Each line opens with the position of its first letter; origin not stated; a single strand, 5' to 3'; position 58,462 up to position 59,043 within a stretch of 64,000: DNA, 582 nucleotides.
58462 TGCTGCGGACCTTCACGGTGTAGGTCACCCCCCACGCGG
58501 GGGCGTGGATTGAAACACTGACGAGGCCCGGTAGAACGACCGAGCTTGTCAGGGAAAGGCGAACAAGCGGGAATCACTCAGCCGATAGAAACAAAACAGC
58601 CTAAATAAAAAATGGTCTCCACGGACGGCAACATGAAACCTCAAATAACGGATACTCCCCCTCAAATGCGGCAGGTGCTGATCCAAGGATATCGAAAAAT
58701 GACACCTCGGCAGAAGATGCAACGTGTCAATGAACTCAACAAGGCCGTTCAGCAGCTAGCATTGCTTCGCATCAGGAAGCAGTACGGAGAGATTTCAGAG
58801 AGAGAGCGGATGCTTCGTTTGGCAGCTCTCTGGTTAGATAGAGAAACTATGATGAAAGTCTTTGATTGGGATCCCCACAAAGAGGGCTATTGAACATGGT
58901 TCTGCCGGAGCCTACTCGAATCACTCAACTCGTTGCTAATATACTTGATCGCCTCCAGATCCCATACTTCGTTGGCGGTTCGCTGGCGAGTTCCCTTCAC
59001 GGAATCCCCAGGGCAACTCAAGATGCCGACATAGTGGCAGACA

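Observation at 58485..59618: CRISPR array ends in a degenerate repeat, then a two-gene cassette, then a perfect orphan repeat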

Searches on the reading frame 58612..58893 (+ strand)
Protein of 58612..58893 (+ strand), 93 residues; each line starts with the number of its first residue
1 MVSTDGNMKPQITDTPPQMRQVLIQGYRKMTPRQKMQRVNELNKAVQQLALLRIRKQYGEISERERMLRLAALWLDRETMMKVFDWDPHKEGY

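Call 6: search_protein_families(library=pfam, proteins=[window:58612-58893:+], max_evalue=1)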
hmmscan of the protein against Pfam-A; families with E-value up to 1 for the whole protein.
window:58612-58893:+ (93 aa): 0 families

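Call 7: search_protein_families(library=ncbifam, proteins=[window:58612-58893:+], max_evalue=1)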
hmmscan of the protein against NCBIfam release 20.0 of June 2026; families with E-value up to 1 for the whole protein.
window:58612-58893:+ (93 aa): 0 families

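Call 8: search_protein_families(library=padloc, proteins=[window:58612-58893:+], max_evalue=1)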
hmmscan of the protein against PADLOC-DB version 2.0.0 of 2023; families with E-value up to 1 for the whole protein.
window:58612-58893:+ (93 aa): 0 families

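Call 10: find_homologous_proteins(query=window:58612-58893:+)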
Query window:58612-58893:+ (93 aa): 246 proteins with E <= 0.001 among 247 candidates; the best 120 are listed.
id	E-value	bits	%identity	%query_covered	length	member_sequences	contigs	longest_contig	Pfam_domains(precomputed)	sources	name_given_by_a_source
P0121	1.5e-49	184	100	92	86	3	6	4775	-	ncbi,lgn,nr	ncbi:MAG: hypothetical protein DDT26_01803 [Dehalococcoidia bacterium]|nr:hypothetical protein [Chlo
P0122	2.0e-45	170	88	96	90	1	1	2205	-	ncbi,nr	ncbi:hypothetical protein M1O54_08450 [Dehalococcoidia bacterium]|nr:hypothetical protein [Dehalococ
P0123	8.8e-45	168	88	95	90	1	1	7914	-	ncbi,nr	ncbi:hypothetical protein M1O12_03285 [Dehalococcoidia bacterium]|nr:hypothetical protein [Dehalococ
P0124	1.3e-42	161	87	92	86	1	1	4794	-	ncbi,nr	ncbi:hypothetical protein M1O53_03860 [Dehalococcoidia bacterium]|nr:hypothetical protein [Dehalococ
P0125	5.0e-42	160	86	92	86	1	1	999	-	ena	-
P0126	6.7e-42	159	86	92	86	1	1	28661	-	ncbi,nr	ncbi:hypothetical protein M1O19_01320 [Dehalococcoidia bacterium]|nr:hypothetical protein [Dehalococ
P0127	1.3e-38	149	74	99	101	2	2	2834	-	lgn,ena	-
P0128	1.5e-38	149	77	92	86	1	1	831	-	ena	-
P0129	2.0e-38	148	74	99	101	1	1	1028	-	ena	-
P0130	2.9e-37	144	76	92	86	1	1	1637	-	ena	-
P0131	1.5e-36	142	73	92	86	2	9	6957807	-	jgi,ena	jgi:hypothetical protein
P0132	2.0e-36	142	77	92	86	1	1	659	-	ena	-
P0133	2.0e-36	142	76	92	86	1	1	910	-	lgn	-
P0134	1.2e-35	139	72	92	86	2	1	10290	-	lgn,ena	-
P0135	2.1e-35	139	73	92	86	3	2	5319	-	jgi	jgi:hypothetical protein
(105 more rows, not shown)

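Call 15: find_encoding_contigs(protein=P0126, flank=10000, max_places=6)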
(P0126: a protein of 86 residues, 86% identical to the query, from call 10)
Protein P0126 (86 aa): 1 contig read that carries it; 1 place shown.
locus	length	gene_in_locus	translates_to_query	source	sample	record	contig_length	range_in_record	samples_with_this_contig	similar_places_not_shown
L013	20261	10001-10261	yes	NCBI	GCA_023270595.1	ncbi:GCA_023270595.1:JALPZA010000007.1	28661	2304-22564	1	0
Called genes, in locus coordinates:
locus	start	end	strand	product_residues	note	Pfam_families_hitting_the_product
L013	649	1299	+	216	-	PF00406:ADK, PF13207:AAA_17, PF13238:AAA_18, PF05191:ADK_lid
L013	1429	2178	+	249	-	PF00557:Peptidase_M24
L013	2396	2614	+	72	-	PF01176:eIF-1a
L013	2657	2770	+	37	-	PF00444:Ribosomal_L36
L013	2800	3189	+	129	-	PF00416:Ribosomal_S13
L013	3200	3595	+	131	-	PF00411:Ribosomal_S11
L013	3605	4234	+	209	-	PF00163:Ribosomal_S4, PF01479:S4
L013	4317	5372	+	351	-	PF01193:RNA_pol_L, PF01000:RNA_pol_A_bac, PF03118:RNA_pol_A_CTD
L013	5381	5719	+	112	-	PF01196:Ribosomal_L17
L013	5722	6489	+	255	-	PF01416:PseudoU_synth_1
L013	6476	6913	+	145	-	PF00572:Ribosomal_L13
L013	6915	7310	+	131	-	PF00380:Ribosomal_S9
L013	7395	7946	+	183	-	PF01844:HNH, PF14279:HNH_5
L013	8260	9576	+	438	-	PF13546:DDE_5, PF01609:DDE_Tnp_1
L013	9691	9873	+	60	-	-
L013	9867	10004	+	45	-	PF02452:PemK_toxin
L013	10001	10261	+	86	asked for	-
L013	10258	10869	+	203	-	-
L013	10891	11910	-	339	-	PF02547:Queuosine_synth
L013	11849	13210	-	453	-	PF13167:GTP-bdg_N, PF16360:GTP-bdg_M, PF03193:RsgA_GTPase (faint), PF00005:ABC_tran (faint), PF00350:Dynamin_N (faint), PF01926:MMR_HSR1, PF02421:FeoB_N (faint), PF00009:GTP_EFTU (weak)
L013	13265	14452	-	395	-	PF00155:Aminotran_1_2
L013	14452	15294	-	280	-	PF01678:DAP_epimerase, PF02567:PhzC-PhzF (weak), PF01678:DAP_epimerase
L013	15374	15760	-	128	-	-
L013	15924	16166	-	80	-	-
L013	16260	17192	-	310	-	PF01745:IPT (faint), PF01715:IPPT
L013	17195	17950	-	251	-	PF00121:TIM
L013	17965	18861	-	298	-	PF00753:Lactamase_B, PF19583:ODP, PF23023:Anti-Pycsar_Apyc1 (faint)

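Call 39: search_solved_structures(query=A2, max_evalue=10)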
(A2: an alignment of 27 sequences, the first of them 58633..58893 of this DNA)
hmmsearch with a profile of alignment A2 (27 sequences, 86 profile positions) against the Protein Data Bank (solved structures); distinct sequences matched with E-value up to 10: 2.
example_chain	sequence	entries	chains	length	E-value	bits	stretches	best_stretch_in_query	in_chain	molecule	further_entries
1k99_A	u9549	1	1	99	0.6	13.6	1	9-61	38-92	Upstream binding factor 1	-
5tf0_A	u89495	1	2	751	1.1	12.7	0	11-44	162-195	Glycosyl hydrolase family 3 N-terminal domain protein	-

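Call 46: predict_structure(alignment_id=A2)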
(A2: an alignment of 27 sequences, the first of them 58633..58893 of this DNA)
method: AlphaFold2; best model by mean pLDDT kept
length: 86 residues; sequences in the alignment: 27
mean_pLDDT: 89.1   pTM: 0.63
mean pLDDT of the five models: 89.1, 85.7, 83.7, 80.2, 54.4
residues with pLDDT >= 90: 63; 70-90: 16; 50-70: 5; < 50: 2
segments of 3 or more residues with pLDDT < 50: none
pLDDT, mean of each block of 10 residues (from residue 1): 61 88 94 92 94 94 93 95 87
secondary structure, 60 per line:
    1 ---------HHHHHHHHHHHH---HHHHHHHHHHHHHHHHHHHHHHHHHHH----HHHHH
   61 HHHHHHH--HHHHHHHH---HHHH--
elements in order: H10-21 H25-51 H56-67 H70-77 H81-84

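Call 55: find_encoding_contigs(protein=P0124, flank=5000, max_places=5)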
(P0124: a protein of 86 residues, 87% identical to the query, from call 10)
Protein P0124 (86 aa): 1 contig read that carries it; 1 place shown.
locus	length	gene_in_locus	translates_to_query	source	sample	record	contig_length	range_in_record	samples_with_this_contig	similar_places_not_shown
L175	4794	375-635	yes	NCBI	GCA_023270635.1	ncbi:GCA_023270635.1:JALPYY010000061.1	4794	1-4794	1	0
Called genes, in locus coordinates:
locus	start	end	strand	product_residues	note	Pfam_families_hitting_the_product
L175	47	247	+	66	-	-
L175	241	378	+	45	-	PF02452:PemK_toxin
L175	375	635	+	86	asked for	-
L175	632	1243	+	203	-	-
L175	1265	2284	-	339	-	PF02547:Queuosine_synth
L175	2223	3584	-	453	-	PF13167:GTP-bdg_N, PF16360:GTP-bdg_M, PF03193:RsgA_GTPase (faint), PF01926:MMR_HSR1, PF02421:FeoB_N (weak), PF00009:GTP_EFTU (weak)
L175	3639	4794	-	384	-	PF00155:Aminotran_1_2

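Call 81: fold_search(model_id=the predicted structure, library=pdb)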
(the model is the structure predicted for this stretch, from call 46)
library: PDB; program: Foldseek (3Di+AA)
matches with E <= 10: 1; with E <= 0.001: 0
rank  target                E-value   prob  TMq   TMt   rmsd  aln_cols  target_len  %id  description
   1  2c0s_MODEL_1_A        8.8e+00  0.02  0.23  0.30   9.6        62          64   19  NMR Solution Structure of a protein aspartic acid phosphate phosphatase from Bacillus Anthracis (released 2006-09-25)
